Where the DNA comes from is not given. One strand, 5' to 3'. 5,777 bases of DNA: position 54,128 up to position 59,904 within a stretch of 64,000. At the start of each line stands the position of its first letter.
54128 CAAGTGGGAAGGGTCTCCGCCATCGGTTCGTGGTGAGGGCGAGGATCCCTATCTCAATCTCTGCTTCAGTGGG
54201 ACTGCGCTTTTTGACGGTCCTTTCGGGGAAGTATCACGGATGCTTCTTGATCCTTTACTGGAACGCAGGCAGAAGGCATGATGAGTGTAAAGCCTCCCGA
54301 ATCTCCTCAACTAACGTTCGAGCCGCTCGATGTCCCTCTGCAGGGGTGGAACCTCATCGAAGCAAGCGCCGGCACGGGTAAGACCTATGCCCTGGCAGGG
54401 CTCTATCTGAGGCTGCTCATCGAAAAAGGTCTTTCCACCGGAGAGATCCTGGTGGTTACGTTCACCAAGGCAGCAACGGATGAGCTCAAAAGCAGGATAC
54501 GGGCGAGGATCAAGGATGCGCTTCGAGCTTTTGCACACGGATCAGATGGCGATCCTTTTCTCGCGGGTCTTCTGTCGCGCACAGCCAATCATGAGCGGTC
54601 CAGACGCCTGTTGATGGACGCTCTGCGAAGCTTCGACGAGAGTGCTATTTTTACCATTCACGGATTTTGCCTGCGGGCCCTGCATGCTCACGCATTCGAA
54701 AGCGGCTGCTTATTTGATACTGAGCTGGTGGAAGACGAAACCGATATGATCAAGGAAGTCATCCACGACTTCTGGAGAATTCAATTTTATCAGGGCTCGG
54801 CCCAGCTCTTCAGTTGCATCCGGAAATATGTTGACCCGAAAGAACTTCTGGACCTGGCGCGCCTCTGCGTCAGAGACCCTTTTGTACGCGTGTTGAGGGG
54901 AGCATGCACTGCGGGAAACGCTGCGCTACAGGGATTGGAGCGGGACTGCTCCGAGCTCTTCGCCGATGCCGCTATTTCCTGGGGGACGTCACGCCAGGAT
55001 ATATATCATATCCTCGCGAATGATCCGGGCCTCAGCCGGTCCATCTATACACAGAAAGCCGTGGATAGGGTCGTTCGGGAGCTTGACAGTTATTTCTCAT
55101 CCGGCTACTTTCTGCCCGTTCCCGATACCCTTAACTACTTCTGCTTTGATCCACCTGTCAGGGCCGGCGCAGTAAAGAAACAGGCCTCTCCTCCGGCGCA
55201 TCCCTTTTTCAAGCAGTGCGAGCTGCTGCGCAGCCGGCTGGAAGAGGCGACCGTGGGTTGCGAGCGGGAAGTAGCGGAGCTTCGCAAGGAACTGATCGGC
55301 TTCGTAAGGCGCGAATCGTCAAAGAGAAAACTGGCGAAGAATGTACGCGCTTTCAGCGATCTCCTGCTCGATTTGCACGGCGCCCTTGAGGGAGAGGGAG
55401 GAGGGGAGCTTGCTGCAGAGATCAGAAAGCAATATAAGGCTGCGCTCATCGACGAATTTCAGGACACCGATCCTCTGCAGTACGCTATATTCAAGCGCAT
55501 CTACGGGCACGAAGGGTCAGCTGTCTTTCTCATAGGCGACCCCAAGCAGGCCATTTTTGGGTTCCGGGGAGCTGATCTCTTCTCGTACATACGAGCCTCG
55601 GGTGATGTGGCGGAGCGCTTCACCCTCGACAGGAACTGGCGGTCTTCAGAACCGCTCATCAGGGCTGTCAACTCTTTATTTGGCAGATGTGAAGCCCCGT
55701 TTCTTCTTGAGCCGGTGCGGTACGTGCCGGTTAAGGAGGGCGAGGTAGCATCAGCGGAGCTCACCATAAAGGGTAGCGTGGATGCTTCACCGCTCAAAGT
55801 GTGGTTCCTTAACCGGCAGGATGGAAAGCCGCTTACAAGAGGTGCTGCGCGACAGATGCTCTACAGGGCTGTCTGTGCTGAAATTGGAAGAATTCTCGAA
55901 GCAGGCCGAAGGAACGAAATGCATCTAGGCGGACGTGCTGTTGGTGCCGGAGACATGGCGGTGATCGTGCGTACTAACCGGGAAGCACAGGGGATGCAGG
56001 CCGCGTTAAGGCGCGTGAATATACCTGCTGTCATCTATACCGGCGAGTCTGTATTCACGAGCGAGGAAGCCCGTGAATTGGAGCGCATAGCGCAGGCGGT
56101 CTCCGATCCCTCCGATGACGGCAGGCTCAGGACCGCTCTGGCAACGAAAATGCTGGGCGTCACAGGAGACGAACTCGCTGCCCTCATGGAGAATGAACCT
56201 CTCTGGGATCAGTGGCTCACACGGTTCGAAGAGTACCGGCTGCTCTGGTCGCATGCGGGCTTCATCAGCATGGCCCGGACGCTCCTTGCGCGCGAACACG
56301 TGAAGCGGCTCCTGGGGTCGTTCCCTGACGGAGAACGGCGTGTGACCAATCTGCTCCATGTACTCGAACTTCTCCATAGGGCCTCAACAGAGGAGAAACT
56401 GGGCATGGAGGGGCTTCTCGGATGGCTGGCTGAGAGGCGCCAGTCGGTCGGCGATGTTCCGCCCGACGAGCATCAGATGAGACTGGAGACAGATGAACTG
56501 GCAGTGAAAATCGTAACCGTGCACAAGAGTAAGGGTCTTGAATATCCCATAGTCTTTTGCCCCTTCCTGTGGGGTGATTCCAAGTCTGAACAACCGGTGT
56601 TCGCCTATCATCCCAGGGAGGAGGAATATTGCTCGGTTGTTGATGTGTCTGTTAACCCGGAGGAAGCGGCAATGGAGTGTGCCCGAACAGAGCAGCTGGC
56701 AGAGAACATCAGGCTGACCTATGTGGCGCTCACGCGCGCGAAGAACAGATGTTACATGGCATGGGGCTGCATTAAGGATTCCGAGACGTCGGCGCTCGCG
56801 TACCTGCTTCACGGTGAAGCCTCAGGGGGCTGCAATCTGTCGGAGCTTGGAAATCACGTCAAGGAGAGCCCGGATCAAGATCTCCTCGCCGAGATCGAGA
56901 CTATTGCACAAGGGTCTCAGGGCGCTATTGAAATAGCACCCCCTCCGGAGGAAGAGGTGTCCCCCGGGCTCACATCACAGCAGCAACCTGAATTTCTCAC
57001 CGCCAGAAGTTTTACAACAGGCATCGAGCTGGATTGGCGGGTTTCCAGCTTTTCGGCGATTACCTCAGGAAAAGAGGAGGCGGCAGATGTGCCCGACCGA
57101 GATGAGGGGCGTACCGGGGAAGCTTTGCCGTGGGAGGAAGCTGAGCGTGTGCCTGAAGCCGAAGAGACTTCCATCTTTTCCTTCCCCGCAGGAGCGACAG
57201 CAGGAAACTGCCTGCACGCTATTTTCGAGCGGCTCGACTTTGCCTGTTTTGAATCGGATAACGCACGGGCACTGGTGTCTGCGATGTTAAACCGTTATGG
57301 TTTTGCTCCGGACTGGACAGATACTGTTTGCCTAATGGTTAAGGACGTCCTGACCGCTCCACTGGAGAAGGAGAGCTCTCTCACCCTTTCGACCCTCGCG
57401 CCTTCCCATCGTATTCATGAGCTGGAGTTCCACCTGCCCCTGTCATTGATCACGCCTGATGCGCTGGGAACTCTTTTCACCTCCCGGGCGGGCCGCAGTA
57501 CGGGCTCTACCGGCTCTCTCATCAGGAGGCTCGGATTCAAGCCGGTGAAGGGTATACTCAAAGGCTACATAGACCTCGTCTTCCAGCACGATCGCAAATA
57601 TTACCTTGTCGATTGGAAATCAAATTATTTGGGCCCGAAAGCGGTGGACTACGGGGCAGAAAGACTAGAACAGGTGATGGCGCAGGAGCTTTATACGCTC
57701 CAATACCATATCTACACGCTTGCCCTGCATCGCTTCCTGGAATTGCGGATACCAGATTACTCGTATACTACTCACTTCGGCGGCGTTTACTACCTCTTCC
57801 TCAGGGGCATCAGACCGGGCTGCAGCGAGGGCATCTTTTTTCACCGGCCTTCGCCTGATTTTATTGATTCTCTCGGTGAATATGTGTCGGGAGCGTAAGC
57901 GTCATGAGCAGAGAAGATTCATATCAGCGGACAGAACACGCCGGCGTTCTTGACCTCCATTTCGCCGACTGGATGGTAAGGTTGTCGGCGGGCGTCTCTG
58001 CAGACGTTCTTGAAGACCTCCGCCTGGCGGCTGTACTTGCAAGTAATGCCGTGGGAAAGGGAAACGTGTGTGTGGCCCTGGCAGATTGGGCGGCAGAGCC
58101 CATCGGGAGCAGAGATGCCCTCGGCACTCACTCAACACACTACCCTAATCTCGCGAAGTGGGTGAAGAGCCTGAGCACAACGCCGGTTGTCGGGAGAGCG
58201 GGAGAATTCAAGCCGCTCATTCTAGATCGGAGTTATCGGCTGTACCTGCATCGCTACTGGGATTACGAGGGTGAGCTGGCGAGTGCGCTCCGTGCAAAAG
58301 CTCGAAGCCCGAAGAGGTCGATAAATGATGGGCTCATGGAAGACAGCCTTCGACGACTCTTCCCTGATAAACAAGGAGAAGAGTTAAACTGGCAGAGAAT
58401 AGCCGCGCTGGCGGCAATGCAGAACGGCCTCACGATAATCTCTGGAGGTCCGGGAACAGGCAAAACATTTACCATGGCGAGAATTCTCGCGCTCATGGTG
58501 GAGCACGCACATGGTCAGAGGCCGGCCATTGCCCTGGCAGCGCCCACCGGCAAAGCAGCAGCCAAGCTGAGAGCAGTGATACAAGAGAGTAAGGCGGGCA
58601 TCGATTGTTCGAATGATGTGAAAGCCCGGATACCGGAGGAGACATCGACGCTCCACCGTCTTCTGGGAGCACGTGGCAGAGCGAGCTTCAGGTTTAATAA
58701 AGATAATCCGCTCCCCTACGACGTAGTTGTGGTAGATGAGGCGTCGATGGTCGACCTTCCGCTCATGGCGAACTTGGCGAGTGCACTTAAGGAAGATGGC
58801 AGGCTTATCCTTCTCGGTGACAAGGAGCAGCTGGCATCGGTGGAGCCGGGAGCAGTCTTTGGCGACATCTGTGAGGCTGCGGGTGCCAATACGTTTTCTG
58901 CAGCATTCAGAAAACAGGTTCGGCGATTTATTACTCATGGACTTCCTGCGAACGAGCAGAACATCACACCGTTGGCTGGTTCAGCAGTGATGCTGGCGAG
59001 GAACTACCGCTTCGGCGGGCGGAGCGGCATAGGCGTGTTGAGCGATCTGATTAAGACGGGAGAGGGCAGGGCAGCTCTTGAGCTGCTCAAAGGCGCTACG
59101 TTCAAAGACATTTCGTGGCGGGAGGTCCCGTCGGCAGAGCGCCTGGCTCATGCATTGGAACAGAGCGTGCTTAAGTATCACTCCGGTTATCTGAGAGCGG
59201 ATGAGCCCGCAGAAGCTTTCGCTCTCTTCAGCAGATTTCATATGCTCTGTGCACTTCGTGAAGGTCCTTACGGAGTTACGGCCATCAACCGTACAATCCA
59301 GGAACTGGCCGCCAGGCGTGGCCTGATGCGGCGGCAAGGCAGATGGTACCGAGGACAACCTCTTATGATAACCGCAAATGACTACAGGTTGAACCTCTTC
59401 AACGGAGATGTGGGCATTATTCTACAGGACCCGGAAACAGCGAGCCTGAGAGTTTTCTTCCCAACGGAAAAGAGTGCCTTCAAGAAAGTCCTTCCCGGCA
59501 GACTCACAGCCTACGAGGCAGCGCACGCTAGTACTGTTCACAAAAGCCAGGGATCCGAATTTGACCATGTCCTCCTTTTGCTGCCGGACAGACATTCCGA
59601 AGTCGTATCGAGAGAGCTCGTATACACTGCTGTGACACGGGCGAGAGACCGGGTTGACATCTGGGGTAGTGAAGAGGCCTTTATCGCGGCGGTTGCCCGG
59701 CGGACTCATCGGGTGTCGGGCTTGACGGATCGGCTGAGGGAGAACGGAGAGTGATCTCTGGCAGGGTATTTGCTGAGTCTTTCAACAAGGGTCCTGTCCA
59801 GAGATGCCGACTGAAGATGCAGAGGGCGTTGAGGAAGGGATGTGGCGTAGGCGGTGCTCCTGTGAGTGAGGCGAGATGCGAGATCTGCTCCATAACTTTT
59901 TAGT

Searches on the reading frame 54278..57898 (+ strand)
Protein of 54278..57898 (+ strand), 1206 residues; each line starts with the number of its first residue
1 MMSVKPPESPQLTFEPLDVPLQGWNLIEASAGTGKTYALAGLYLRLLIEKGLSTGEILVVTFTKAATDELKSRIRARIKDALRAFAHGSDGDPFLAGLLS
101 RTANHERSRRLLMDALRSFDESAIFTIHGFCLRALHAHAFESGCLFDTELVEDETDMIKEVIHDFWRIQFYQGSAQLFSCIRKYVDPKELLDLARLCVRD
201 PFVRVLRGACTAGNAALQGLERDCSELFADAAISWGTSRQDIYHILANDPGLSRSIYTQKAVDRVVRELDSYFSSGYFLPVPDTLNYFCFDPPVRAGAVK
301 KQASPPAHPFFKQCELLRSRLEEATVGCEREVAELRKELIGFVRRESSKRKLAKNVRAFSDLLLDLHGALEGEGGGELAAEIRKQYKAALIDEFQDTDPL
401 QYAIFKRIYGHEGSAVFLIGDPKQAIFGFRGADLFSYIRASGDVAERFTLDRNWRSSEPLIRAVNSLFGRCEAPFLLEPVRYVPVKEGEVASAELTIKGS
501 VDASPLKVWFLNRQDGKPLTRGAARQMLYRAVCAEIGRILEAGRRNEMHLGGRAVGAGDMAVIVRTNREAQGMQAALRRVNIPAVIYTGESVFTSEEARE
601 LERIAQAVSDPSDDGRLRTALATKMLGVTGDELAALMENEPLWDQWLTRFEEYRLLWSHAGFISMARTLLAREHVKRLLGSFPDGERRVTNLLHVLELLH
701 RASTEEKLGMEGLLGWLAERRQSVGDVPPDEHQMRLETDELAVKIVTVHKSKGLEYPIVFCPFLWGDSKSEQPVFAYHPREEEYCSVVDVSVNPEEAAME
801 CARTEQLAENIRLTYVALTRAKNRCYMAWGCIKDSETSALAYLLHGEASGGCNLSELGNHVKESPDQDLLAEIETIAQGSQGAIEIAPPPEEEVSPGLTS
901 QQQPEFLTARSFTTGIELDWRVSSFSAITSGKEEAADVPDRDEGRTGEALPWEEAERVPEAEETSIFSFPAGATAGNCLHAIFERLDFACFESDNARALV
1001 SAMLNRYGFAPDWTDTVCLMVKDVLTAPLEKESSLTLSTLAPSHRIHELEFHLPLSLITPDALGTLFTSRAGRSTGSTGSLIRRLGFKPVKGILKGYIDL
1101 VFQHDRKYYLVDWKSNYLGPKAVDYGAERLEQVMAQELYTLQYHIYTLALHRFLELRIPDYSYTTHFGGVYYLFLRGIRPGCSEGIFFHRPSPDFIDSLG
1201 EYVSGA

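Call 72: search_protein_families(library=pfam, proteins=[window:54278-57898:+], max_evalue=0.000001)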
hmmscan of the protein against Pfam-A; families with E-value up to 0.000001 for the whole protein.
window:54278-57898:+ (1206 aa): 4 families
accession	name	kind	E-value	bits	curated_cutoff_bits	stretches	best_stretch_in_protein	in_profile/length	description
PF00580.27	UvrD-helicase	-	1e-49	170.1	23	1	21-443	12-269/271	UvrD/REP helicase N-terminal domain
PF13361.12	UvrD_C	-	3.1e-21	76.6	25.6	1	739-829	284-347/350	UvrD-like helicase C-terminal domain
PF13245.12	AAA_19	-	3.2e-12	47.2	25.1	0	383-429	89-133/134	AAA domain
PF13538.12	UvrD_C_2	-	2.5e-09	37.3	27.4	0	745-766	4-27/52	UvrD-like helicase C-terminal domain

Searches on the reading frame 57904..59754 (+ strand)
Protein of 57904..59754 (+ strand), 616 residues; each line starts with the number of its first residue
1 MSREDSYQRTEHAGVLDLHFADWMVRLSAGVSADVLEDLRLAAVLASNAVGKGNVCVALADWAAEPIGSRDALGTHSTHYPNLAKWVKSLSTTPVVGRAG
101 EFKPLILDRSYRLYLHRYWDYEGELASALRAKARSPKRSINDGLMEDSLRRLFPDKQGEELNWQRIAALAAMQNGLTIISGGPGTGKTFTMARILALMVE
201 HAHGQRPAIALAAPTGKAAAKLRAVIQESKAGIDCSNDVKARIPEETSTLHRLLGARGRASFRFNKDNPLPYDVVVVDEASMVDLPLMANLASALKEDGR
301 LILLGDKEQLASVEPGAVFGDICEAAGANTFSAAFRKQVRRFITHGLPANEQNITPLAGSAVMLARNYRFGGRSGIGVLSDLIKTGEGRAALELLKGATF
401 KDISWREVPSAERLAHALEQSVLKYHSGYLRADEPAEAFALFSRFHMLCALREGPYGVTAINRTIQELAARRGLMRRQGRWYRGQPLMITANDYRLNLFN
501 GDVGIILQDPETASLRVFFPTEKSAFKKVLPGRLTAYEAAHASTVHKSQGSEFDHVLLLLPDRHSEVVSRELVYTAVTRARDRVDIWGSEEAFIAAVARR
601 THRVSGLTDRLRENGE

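Call 72: search_protein_families(library=pfam, proteins=[window:57904-59754:+], max_evalue=0.000001)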
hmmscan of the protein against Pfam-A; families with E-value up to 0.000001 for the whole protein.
window:57904-59754:+ (616 aa): 9 families
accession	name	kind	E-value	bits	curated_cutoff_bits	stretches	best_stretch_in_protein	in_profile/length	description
PF13245.12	AAA_19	-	6.1e-31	107.8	25.1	1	164-313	1-132/134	AAA domain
PF13604.12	AAA_30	-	8.2e-28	97.9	27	1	166-336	10-155/191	AAA domain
PF21185.3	RecD_N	-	1.9e-14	54.3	22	1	16-114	8-103/103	RecBCD enzyme subunit RecD, N-terminal domain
PF13538.12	UvrD_C_2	-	5.8e-14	52.1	27.4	1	540-584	2-49/52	UvrD-like helicase C-terminal domain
PF01443.25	Viral_helicase1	-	9.7e-12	45.6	21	1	538-586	175-226/228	Viral superfamily 1 RNA helicase core domain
PF13086.12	AAA_11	-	4.7e-10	40.1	27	0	165-228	7-74/257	AAA domain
PF18335.7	SH3_13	-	1.1e-08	35.2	41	1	461-519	1-65/65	ATP-dependent RecD-like DNA helicase SH3 domain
PF00580.27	UvrD-helicase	-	4e-07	30.4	23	0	167-234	7-68/271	UvrD/REP helicase N-terminal domain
PF05127.21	NAT10_TcmA_helicase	-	9.3e-07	29.3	22.7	0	178-294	1-112/176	RNA cytidine acetyltransferase NAT10/TcmA, helicase domain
